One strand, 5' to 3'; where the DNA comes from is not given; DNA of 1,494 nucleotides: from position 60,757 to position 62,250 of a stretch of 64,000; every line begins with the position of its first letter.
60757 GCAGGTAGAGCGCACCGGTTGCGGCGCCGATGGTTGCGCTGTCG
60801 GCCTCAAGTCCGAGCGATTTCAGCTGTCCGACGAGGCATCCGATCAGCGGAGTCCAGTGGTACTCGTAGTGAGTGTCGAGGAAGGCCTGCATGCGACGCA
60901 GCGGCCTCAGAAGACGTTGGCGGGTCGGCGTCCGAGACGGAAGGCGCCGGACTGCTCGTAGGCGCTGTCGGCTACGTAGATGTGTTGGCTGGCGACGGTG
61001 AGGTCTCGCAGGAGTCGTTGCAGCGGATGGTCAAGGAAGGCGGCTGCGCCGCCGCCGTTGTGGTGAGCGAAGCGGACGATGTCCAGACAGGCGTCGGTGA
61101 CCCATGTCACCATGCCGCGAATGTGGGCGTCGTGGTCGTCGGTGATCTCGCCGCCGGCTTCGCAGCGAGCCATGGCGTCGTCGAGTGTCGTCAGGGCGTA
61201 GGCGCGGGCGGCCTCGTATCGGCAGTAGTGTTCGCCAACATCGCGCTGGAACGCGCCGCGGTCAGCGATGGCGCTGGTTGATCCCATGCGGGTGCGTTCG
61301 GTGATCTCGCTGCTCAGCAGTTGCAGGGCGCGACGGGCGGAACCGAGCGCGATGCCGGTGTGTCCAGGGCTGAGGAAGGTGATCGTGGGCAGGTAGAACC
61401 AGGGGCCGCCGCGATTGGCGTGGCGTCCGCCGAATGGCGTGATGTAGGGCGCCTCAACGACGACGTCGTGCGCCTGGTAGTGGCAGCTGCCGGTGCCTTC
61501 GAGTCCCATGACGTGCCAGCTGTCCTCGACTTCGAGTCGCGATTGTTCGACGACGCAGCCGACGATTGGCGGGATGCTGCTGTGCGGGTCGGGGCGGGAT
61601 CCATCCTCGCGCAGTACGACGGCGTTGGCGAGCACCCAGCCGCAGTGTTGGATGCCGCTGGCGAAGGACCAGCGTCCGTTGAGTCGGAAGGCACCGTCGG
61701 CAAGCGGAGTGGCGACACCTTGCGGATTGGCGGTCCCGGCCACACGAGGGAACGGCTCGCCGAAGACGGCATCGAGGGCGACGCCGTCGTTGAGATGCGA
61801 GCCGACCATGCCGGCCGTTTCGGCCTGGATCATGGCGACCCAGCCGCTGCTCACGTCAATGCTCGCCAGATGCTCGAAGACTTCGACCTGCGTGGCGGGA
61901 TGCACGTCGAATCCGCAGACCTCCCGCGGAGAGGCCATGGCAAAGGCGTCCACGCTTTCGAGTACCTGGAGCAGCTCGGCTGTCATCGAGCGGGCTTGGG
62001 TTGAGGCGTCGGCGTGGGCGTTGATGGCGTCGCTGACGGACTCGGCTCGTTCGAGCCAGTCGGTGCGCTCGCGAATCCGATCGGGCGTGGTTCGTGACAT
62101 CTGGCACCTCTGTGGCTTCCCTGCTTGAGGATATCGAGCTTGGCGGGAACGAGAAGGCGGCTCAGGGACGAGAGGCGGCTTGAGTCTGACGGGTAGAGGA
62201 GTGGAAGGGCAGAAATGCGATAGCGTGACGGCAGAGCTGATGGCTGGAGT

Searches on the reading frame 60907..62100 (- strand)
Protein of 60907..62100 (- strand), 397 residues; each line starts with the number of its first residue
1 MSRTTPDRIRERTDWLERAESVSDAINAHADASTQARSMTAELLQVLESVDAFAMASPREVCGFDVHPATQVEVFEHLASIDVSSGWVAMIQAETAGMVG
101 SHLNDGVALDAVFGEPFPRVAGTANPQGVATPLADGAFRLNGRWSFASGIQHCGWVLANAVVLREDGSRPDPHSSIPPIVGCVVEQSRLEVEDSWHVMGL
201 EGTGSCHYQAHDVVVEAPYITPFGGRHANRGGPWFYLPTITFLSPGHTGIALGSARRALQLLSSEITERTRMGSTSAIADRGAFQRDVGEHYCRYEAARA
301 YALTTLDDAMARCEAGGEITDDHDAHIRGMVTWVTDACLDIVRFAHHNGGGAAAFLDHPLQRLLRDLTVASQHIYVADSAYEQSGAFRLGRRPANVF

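Call 62: search_protein_families(library=pfam, proteins=[window:60907-62100:-], max_evalue=0.00001)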
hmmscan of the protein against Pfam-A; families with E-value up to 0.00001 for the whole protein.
window:60907-62100:- (397 aa): 2 families
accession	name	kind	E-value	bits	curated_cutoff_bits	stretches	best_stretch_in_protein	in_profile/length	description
PF08028.16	Acyl-CoA_dh_2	-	1.9e-21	77.2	22.7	1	248-376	4-132/134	Acyl-CoA dehydrogenase, C-terminal domain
PF00441.29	Acyl-CoA_dh_1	-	1.1e-06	29.4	22.4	1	247-369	18-130/150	Acyl-CoA dehydrogenase, C-terminal domain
